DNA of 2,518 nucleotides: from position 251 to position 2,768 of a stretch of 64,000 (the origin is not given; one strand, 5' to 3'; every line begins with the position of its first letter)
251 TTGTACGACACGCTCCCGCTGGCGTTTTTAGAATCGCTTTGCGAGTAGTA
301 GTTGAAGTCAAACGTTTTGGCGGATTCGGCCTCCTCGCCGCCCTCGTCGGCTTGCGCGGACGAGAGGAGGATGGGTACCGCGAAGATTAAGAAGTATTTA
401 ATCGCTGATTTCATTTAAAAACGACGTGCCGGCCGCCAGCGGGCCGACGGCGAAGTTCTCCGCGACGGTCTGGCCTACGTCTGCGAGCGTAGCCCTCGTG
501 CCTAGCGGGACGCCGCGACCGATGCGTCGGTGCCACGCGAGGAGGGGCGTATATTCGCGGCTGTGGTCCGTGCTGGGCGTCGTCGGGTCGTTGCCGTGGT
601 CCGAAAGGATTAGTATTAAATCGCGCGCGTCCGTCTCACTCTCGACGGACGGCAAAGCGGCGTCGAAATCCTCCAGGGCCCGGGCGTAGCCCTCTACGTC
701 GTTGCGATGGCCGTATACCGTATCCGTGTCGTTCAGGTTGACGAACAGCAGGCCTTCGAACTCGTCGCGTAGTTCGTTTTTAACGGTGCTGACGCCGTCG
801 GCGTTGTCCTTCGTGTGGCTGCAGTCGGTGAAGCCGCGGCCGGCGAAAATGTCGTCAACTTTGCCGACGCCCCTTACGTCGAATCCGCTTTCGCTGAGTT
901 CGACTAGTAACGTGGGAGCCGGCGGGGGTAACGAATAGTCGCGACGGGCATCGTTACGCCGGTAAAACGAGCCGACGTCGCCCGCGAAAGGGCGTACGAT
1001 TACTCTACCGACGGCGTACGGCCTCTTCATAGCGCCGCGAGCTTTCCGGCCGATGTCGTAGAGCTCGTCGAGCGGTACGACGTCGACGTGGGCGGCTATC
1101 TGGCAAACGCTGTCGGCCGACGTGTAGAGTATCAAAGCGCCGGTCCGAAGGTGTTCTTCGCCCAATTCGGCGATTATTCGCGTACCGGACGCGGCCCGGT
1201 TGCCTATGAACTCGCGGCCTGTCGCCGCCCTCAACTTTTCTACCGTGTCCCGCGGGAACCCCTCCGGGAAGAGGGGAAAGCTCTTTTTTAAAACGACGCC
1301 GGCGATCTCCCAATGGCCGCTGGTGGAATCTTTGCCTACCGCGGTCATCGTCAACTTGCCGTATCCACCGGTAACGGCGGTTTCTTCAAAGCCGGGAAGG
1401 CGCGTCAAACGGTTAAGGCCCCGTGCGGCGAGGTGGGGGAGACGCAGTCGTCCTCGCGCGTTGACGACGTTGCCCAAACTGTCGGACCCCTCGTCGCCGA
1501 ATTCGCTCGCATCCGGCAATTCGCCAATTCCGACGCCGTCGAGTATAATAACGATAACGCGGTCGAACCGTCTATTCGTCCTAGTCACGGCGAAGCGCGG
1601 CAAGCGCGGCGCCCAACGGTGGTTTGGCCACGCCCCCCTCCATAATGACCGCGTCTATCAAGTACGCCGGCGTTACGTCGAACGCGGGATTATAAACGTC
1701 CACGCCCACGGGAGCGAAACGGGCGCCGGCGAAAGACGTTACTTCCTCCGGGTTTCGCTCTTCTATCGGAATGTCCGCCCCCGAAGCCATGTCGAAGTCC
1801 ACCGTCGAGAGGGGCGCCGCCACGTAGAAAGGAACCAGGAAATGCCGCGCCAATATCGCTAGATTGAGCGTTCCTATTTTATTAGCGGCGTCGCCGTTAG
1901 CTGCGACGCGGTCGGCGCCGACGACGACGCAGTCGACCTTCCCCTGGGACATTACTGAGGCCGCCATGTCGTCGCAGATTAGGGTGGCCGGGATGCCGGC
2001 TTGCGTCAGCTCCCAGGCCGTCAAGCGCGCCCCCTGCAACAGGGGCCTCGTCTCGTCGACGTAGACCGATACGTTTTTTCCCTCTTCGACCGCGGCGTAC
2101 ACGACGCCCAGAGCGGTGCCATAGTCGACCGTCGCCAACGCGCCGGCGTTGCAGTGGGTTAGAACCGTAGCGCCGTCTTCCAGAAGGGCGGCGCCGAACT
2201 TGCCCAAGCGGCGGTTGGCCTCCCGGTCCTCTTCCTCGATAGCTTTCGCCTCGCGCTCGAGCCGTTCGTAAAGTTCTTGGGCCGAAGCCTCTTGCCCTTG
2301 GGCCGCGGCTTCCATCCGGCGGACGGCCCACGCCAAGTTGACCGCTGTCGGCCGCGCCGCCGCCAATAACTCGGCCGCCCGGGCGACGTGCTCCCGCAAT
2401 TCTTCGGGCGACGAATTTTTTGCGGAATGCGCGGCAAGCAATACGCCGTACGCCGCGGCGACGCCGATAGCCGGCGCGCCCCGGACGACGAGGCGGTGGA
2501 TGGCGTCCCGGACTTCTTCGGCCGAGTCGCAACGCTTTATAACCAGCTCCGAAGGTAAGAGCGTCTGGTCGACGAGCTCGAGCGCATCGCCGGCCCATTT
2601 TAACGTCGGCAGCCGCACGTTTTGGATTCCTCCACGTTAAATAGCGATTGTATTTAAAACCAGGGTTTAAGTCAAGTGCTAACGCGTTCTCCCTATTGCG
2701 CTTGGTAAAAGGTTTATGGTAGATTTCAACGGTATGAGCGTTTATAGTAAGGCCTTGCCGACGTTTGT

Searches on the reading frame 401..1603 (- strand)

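Call 60: search_protein_families(library=pfam, proteins=[window:401-1603:-], max_evalue=0.00001)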
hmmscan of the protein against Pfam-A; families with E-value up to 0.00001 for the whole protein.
window:401-1603:- (401 aa): 1 family
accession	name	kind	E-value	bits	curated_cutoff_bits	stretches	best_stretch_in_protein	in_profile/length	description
PF01676.23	Metalloenzyme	-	1e-32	114.1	24.3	1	15-386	2-250/252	Metalloenzyme superfamily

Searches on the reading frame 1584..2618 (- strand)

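Call 59: search_protein_families(library=pfam, proteins=[window:1584-2618:-], max_evalue=0.00001)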
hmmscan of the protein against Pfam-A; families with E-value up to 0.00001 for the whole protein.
window:1584-2618:- (345 aa): 1 family
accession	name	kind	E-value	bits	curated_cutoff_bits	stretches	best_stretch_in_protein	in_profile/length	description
PF01008.23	IF-2B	-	7e-91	304.8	22.4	1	45-333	2-280/280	Initiation factor 2 subunit family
